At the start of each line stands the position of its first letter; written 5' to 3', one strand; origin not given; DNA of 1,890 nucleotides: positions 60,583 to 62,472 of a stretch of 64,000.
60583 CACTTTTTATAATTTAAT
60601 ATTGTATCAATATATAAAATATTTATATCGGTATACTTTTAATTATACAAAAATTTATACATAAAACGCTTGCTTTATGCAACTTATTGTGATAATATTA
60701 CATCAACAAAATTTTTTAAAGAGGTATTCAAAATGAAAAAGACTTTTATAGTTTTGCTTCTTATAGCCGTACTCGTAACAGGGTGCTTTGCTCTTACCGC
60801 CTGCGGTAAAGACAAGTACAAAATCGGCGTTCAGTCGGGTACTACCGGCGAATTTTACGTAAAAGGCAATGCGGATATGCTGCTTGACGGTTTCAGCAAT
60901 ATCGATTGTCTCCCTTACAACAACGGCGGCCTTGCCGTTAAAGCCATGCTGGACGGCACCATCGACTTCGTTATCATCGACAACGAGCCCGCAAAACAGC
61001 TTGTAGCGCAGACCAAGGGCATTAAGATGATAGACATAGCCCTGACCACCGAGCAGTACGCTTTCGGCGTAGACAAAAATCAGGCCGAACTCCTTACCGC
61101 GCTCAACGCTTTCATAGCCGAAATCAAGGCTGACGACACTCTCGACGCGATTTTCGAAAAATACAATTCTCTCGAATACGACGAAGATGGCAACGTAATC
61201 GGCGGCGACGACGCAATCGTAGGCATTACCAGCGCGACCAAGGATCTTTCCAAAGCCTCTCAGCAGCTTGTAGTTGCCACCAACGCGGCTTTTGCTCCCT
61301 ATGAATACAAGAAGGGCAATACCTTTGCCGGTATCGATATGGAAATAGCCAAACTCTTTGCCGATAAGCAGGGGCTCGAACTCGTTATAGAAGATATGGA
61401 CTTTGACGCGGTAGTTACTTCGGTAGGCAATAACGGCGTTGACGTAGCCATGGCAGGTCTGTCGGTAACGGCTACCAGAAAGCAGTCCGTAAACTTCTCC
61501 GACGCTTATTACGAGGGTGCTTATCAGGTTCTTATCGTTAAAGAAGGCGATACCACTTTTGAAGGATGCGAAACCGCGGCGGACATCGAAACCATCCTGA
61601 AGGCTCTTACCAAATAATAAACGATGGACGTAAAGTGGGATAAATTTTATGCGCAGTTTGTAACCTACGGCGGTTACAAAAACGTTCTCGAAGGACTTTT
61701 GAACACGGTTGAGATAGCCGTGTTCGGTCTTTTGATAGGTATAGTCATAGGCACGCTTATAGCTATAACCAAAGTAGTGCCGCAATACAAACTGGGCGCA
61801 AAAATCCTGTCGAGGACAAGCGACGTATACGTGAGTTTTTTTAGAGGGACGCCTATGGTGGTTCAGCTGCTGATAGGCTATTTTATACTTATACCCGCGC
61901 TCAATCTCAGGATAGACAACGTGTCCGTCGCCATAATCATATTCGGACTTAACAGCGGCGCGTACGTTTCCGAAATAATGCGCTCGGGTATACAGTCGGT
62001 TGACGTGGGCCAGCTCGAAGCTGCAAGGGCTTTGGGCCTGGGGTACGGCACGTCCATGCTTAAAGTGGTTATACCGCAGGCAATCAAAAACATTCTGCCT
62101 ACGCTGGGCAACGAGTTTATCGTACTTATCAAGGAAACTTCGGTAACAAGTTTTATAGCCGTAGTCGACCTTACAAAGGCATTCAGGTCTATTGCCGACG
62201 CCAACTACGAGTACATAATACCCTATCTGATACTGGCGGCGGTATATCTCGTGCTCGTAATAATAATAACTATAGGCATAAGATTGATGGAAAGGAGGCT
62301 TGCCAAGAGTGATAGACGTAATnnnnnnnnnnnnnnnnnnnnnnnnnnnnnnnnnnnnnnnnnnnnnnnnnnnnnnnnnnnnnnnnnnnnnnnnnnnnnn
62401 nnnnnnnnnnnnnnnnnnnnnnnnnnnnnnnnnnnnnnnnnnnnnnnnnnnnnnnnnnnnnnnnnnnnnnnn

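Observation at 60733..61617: GlnH-type solute-binding lipoprotein with swapped halves (apparent circular permutation)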

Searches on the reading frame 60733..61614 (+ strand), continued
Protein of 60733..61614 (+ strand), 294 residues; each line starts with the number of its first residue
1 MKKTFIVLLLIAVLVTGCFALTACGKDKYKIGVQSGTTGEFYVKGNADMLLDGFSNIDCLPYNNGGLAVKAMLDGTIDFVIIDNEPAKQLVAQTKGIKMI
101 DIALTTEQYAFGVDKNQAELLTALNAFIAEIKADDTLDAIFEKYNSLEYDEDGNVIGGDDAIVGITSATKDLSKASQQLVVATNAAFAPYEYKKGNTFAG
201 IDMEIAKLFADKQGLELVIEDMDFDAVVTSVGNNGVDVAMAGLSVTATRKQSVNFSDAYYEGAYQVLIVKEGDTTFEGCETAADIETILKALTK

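Call 53: find_homologous_proteins(query=P0123, max_evalue=1e-20)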
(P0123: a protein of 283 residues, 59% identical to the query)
Query P0123 (283 aa): 7328 proteins with E <= 1e-20 among 8000 candidates; the best 120 are listed.
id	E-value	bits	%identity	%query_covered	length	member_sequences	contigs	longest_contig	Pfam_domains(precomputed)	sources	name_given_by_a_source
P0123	3.2e-177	605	100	100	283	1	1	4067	PF00497.26,PF10613.15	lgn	-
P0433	2.7e-146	504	83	100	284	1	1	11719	PF00497.26,PF10613.15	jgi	-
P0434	6.0e-142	490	81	100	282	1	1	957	PF00497.26,PF10613.15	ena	-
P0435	1.1e-141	489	81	100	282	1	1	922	PF00497.26,PF10613.15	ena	-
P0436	4.5e-140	483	80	100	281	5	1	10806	PF00497.26,PF10613.15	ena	-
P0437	1.5e-139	482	79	99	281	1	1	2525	PF00497.26,PF10613.15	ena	-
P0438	1.9e-138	478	81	100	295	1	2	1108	PF00497.26,PF10613.15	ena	-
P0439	1.5e-137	475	78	100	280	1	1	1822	PF00497.26,PF10613.15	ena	-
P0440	1.0e-133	463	77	100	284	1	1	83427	PF00497.26,PF10613.15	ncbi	-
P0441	2.4e-133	461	77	100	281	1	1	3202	PF00497.26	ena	-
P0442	8.8e-133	460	76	100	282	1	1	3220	PF00497.26,PF10613.15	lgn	-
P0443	4.2e-132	457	76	100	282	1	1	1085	PF00497.26,PF10613.15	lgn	-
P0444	5.2e-132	457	78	100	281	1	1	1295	PF00497.26,PF10613.15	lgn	-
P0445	9.2e-131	453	75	100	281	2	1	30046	PF00497.26,PF10613.15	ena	-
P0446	1.2e-129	449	75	99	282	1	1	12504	PF00497.26,PF10613.15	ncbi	-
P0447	1.9e-129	449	76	100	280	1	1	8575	PF00497.26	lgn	-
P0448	1.3e-128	446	74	100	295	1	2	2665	PF00497.26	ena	-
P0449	1.8e-123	429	73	100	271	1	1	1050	PF00497.26,PF10613.15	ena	-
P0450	8.6e-117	407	70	100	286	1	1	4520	PF00497.26,PF10613.15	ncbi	-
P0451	1.0e-116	407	70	99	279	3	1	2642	PF00497.26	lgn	-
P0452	3.3e-114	399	67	99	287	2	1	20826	PF00497.26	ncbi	-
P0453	3.4e-113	395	69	100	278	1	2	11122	PF00497.26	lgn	-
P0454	1.6e-108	380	66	98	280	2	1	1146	PF00497.26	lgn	-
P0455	8.9e-108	378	80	79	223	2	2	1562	PF00497.26,PF10613.15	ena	-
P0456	2.4e-107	376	79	78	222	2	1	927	PF00497.26,PF10613.15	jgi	jgi:polar amino acid transport system substrate-binding protein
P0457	4.1e-104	366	65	98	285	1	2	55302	PF00497.26,PF10613.15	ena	-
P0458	1.0e-99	351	63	98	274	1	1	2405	PF00497.26,PF10613.15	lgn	-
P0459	1.1e-99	351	64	98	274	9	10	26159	PF00497.26,PF10613.15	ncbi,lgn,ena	-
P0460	1.4e-99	351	63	98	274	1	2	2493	PF00497.26,PF10613.15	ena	-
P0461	1.6e-99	351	64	98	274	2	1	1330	PF00497.26,PF10613.15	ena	-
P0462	1.6e-99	351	63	98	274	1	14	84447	PF00497.26,PF10613.15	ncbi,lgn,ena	-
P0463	4.4e-99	349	63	98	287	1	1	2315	PF00497.26,PF10613.15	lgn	-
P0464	8.6e-99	348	66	90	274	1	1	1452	PF00497.26,PF10613.15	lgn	-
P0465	3.0e-98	346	63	98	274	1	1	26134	PF00497.26,PF10613.15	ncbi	-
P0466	6.0e-98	345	63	98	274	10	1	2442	PF00497.26,PF10613.15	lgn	-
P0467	5.3e-93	329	-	-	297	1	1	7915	PF00497.26,PF10613.15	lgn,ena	-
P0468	1.1e-92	328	-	-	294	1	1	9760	PF00497.26,PF10613.15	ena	-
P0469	1.6e-92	328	64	84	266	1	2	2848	PF00497.26,PF10613.15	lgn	-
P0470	2.0e-92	327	59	98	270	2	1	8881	PF00497.26,PF10613.15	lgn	-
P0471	3.0e-92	327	-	-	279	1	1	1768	PF00497.26,PF10613.15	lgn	-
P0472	3.9e-92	326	-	-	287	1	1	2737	PF00497.26,PF10613.15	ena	-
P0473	3.7e-91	323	-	-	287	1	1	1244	PF00497.26,PF10613.15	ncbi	-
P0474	5.8e-91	323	-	-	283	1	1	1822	PF00497.26,PF10613.15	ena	-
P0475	1.1e-90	322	-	-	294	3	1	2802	PF00497.26,PF10613.15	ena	-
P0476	1.5e-90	321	-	-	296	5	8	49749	PF00497.26,PF10613.15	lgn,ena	-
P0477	2.0e-90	321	-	-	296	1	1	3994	PF00497.26,PF10613.15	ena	-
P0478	2.9e-90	320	-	-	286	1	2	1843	PF00497.26,PF10613.15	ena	-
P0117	3.8e-90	320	-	-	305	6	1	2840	PF00497.26,PF10613.15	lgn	-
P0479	6.0e-90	319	-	-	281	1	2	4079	PF00497.26,PF10613.15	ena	-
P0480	6.9e-90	319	-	-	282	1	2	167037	PF00497.26,PF10613.15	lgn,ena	-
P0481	7.9e-90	319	-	-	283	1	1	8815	PF00497.26,PF10613.15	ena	-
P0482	8.2e-90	319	-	-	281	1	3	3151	PF00497.26,PF10613.15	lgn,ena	-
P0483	1.0e-89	318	-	-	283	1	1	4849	PF00497.26,PF10613.15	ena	-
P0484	1.6e-89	318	-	-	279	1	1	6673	PF00497.26,PF10613.15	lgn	-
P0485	1.6e-89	318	-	-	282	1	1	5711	PF00497.26,PF10613.15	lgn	-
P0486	2.3e-89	317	-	-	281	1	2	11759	PF00497.26,PF10613.15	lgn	-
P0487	2.3e-89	317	-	-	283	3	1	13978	PF00497.26,PF10613.15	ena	-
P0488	2.6e-89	317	58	98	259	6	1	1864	PF00497.26,PF10613.15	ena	-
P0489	2.7e-89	317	-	-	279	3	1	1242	PF00497.26,PF10613.15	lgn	-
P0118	4.4e-89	316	-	-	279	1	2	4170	PF00497.26,PF10613.15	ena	-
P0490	4.6e-89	316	-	-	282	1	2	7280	PF00497.26,PF10613.15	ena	-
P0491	9.1e-89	315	-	-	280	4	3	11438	PF00497.26,PF10613.15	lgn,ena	-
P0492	1.2e-88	315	-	-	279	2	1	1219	PF00497.26,PF10613.15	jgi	-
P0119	1.2e-88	315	-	-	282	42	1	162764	PF00497.26,PF10613.15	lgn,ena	-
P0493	1.4e-88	315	-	-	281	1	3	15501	PF00497.26,PF10613.15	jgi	-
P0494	1.4e-88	315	-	-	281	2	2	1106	PF00497.26,PF10613.15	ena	-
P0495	1.5e-88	315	-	-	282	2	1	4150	PF00497.26,PF10613.15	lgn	-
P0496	1.7e-88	314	-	-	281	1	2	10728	PF00497.26,PF10613.15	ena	-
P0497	2.0e-88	314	-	-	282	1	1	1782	PF00497.26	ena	-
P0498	5.1e-88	313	-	-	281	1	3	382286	PF00497.26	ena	-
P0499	6.7e-88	312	-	-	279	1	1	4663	PF00497.26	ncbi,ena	-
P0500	7.6e-88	312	57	97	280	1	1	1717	PF00497.26,PF10613.15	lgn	-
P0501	9.5e-88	312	-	-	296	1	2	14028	PF00497.26,PF10613.15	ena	-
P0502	1.1e-87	312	62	82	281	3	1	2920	PF00497.26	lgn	-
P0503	1.1e-87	312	-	-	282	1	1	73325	PF00497.26,PF10613.15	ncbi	-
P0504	1.4e-87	311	-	-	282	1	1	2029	PF00497.26,PF10613.15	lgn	-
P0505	1.4e-87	311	-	-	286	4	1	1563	PF00497.26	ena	-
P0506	1.4e-87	311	-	-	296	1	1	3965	PF00497.26,PF10613.15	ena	-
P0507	1.4e-87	311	-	-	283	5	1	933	PF00497.26,PF10613.15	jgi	jgi:ABC-type amino acid transport substrate-binding protein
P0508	1.6e-87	311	-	-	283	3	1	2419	PF00497.26,PF10613.15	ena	-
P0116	1.7e-87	311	-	-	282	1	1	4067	PF00497.26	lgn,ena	-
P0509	1.8e-87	311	-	-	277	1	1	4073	PF00497.26,PF10613.15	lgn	-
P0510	1.8e-87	311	-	-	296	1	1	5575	PF00497.26,PF10613.15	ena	-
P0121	2.0e-87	311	-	-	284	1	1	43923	PF00497.26,PF10613.15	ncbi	-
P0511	2.2e-87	311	-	-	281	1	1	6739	PF00497.26,PF10613.15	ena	-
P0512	2.8e-87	310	-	-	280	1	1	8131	PF00497.26,PF10613.15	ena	-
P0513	3.0e-87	310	-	-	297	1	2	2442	PF00497.26,PF10613.15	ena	-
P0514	3.9e-87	310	-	-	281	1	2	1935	PF00497.26,PF10613.15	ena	-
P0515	5.1e-87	310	-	-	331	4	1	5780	PF00497.26,PF10613.15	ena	-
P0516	5.5e-87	309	-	-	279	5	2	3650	PF00497.26,PF10613.15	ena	-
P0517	6.7e-87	309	-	-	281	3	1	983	PF00497.26,PF10613.15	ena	-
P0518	7.0e-87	309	-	-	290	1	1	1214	PF00497.26,PF10613.15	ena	-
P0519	7.8e-87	309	-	-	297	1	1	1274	PF00497.26,PF10613.15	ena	-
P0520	8.7e-87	309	-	-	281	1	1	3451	PF00497.26,PF10613.15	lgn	-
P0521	1.1e-86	308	-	-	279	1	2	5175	PF00497.26,PF10613.15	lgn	-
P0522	1.1e-86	308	-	-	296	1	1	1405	PF00497.26,PF10613.15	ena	-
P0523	1.5e-86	308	-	-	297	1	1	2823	PF00497.26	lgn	-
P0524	1.6e-86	308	-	-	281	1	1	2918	PF00497.26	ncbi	-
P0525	1.9e-86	308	-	-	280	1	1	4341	PF00497.26,PF10613.15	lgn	-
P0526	1.9e-86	308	-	-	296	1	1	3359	PF00497.26,PF10613.15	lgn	-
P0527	2.2e-86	308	-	-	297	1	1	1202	PF00497.26,PF10613.15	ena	-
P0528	2.2e-86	308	-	-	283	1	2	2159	PF00497.26,PF10613.15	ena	-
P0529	2.5e-86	307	-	-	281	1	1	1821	PF00497.26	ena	-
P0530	2.5e-86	307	-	-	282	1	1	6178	PF00497.26,PF10613.15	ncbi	-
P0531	2.6e-86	307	-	-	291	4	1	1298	PF00497.26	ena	-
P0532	2.6e-86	307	-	-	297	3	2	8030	PF00497.26,PF10613.15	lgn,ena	-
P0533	2.8e-86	307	-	-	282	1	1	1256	PF00497.26,PF10613.15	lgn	-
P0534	3.1e-86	307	-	-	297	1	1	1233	PF00497.26,PF10613.15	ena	-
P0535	3.1e-86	307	-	-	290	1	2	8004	PF00497.26,PF10613.15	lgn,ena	-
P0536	3.6e-86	307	-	-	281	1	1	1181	PF00497.26,PF10613.15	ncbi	-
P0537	4.1e-86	307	-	-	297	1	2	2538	PF00497.26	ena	-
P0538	4.8e-86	306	-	-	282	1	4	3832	PF00497.26,PF10613.15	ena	-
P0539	6.0e-86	306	-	-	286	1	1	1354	PF00497.26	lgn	-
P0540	6.4e-86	306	55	98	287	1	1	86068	PF00497.26,PF10613.15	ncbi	-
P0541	7.2e-86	306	-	-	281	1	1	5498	PF00497.26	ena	-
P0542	7.8e-86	306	-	-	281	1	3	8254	PF00497.26,PF10613.15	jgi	-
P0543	1.0e-85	305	-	-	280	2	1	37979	PF00497.26,PF10613.15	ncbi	-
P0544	1.1e-85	305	-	-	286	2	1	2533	PF00497.26,PF10613.15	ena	-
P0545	1.1e-85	305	-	-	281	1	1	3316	PF00497.26,PF10613.15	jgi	-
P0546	1.1e-85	305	-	-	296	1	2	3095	PF00497.26,PF10613.15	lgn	-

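Call 61: search_dna_similar(query=window:60733-61614:+, collection=plasmids, mode=protein, max_rows=10)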
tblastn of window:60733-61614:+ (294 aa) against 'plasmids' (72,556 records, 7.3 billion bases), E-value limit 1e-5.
Records with a match: 195; places in all: 206; records where one place covers at least 80% of the query: 0.
Best place of each record, by identity: <60% 195.
By first word of the organism name: Klebsiella 43; Rhizobium 34; Sinorhizobium 13; Pantoea 10; Enterococcus 8; Azospirillum 7; Escherichia 7; Paracoccus 7; Shinella 5; Salmonella 4; and 36 more.
By predicted mobility (MOB-suite, as given by PLSDB): non-mobilizable 107; conjugative 61; mobilizable 27.
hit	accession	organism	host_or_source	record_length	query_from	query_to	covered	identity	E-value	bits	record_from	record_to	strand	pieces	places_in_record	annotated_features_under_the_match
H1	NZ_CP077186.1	Fusobacterium animalis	Homo sapiens,resected colorectal tumor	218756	30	283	76%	32.7%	8e-12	128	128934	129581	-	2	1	basic amino acid ABC transporter substrate-binding protein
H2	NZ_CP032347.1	Azospirillum brasilense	soil sample,Agricultural field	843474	80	286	61%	36.1%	1e-6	112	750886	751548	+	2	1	glutamine ABC transporter substrate-binding protein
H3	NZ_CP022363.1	Azospirillum sp. TSH58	single cell,paddy soils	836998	80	286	58%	36.4%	4e-6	110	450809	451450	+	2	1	glutamine ABC transporter substrate-binding protein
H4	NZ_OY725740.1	Monoglobus pectinilyticus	-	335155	178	288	38%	40.0%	2e-15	84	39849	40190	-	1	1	basic amino acid ABC transporter substrate-binding protein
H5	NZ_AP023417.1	Vescimonas fastidiosa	Homo sapiens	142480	174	273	34%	41.6%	2e-12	75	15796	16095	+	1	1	transporter substrate-binding domain-containing protein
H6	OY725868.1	Subdoligranulum variabile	-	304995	174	271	33%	41.4%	6e-13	76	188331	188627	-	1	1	record has no annotation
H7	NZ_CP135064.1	Streptococcus suis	Homo sapiens,blood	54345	166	272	36%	36.3%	4e-10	68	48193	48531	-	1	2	transporter substrate-binding domain-containing protein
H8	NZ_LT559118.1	Nonomuraea gerenzanensis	-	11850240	178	281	35%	37.3%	8e-8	61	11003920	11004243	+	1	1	none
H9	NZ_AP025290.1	Treponema saccharophilum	-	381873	31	144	39%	33.9%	8e-6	55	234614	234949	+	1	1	amino acid ABC transporter substrate-binding protein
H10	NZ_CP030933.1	Enterococcus gilvus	cow,milk,milk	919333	174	294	41%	31.8%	8e-10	67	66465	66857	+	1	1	ABC transporter substrate-binding protein/permease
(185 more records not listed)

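Call 66: find_encoding_contigs(protein=P0263, flank=3000, max_places=3)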
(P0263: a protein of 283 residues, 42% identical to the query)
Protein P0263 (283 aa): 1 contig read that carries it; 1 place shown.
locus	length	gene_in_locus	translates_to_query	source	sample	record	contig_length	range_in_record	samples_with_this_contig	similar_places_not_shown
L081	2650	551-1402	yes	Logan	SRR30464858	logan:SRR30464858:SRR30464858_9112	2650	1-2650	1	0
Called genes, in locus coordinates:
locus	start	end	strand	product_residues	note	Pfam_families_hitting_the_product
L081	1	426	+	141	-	?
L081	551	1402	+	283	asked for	PF00497:SBP_bac_3, PF10613:Lig_chan-Glu_bd (faint), PF00497:SBP_bac_3 (weak)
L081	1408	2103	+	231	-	PF00528:BPD_transp_1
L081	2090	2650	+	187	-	?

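Call 67: find_encoding_contigs(protein=P0217, flank=3000, max_places=3)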
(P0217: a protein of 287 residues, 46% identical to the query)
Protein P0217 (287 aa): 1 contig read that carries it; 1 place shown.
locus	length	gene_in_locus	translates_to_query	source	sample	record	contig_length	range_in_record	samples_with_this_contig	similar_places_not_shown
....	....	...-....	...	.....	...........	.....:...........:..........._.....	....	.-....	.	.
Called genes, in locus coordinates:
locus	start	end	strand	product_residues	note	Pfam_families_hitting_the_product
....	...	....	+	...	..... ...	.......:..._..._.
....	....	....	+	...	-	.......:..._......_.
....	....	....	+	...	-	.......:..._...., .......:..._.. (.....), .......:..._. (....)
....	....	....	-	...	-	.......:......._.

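Call 68: find_encoding_contigs(protein=P0440, flank=3500, max_places=2)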
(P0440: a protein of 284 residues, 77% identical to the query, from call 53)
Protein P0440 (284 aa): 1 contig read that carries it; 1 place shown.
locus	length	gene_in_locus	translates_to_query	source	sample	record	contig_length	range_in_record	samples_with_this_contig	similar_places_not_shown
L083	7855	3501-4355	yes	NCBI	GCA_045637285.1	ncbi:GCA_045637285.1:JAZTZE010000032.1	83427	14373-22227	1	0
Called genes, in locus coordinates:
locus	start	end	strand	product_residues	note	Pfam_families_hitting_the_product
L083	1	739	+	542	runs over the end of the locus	PF02734:Dak2, PF21645:FakA-like_M, PF13684:FakA-like_C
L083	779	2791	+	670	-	PF17191:RecG_wedge, PF04851:ResIII, PF00270:DEAD, PF00271:Helicase_C, PF22590:Cas3-like_C_2 (weak), PF19833:RecG_dom3_C (faint)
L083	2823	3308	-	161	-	PF12671:Amidase_6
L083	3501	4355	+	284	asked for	PF00497:SBP_bac_3, PF10613:Lig_chan-Glu_bd (faint)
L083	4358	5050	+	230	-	PF00528:BPD_transp_1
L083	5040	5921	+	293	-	PF02463:SMC_N, PF00005:ABC_tran, PF13304:AAA_21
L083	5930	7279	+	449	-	-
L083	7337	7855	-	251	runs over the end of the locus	PF03372:Exo_endo_phos, PF23226:Exo_endo_phos_PGAP2IP (weak)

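Call 69: find_encoding_contigs(protein=P0540, flank=3500, max_places=2)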
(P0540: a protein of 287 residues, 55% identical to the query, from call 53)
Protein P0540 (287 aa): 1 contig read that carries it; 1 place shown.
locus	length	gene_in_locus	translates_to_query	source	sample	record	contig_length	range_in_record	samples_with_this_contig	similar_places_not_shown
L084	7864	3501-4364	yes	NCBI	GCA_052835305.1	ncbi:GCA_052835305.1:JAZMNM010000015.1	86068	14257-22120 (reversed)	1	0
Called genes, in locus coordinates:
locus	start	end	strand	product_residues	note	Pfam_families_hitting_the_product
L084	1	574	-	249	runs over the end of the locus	PF02535:Zip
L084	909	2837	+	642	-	PF20446:ABC_N, PF09818:ABC_ATPase, PF21117:MRB1590_C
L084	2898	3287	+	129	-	-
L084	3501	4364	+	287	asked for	PF00497:SBP_bac_3, PF10613:Lig_chan-Glu_bd (faint)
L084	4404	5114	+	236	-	PF00528:BPD_transp_1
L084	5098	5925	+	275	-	PF02463:SMC_N (weak), PF00005:ABC_tran, PF13304:AAA_21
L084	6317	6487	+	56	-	-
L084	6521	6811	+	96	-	-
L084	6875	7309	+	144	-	PF13328:HD_4 (weak)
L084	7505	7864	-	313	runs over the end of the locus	PF12784:PDDEXK_2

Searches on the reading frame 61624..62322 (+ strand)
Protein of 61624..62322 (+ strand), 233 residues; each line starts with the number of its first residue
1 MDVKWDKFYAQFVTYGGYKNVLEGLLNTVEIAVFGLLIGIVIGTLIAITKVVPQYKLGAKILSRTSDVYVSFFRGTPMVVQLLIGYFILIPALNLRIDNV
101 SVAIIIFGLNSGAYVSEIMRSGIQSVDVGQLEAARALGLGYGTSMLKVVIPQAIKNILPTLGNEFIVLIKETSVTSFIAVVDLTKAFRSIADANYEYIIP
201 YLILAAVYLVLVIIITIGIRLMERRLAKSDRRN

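Call 3: search_protein_families(library=pfam, proteins=[window:61624-62322:+], max_evalue=1)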
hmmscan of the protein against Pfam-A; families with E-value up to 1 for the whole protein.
window:61624-62322:+ (233 aa): 3 families
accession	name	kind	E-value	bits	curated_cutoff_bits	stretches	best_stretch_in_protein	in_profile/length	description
PF00528.27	BPD_transp_1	-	4.1e-24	85.8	26.4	1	39-227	1-183/184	Binding-protein-dependent transport system inner membrane component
PF10812.13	DUF2561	-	0.0075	16.8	27.8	1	153-229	19-93/202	Protein of unknown function (DUF2561)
PF21659.2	Flavi_E_stem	-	0.63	10.9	27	1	63-109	43-89/95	Flavivirus envelope glycoprotein E, stem/anchor domain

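Call 4: search_protein_families(library=ncbifam, proteins=[window:61624-62322:+], max_evalue=0.01)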
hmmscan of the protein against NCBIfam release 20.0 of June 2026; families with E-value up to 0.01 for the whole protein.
window:61624-62322:+ (233 aa): 15 families
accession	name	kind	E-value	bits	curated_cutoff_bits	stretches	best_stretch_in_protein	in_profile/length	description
TIGR03004.1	ectoine_ehuC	equivalog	1e-44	153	196.95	1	21-228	7-208/214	ectoine/hydroxyectoine ABC transporter permease subunit EhuC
NF007028.0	PRK09494.1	equivalog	1.8e-42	145.7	303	1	20-226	14-216/219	glutamine ABC transporter permease GlnP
TIGR03003.1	ectoine_ehuD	equivalog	8.9e-42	143.4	205.2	1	20-226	12-212/212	ectoine/hydroxyectoine ABC transporter permease subunit EhuD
NF011680.0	PRK15100.1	equivalog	2.9e-41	141.8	300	1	21-231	15-219/222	cystine ABC transporter permease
NF008337.0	PRK11123.1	equivalog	1.3e-29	103.4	277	1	24-232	10-236/238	arginine ABC transporter permease ArtQ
NF011651.0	PRK15069.1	subfamily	1.1e-26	93.7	306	1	8-226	8-228/237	histidine ABC transporter permease HisM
NF008336.0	PRK11122.1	equivalog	3.3e-25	89.1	248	1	19-232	6-221/222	arginine ABC transporter permease ArtM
NF011687.0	PRK15107.1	equivalog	3.6e-25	89.2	318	1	21-225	16-222/224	glutamate/aspartate ABC transporter permease GltK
TIGR01726.1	HEQRo_perm_3TM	subfamily_domain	1.9e-22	79.6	42.2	1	19-121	3-99/99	ABC transporter permease subunit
NF011714.0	PRK15135.1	subfamily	1.4e-21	77.4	319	1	15-231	3-224/228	histidine ABC transporter permease HisQ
TIGR01097.1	PhnE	equivalog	2.7e-07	30.3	216.7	1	18-158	54-185/252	phosphonate ABC transporter, permease protein PhnE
NF008049.0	PRK10782.1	subfamily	6.8e-07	29.2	212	1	19-228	11-212/217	methionine ABC transporter permease MetI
NF007047.0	PRK09500.1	equivalog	5.1e-06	26.3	326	1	5-183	39-211/257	spermidine/putrescine ABC transporter permease PotC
NF011624.0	PRK15050.1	equivalog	8.2e-06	25.1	247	1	12-72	62-121/297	2-aminoethylphosphonate ABC transporter permease subunit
TIGR01581.1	Mo_ABC_porter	hypoth_equivalog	0.0017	17.9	210.3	1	99-161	101-164/225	ABC transporter permease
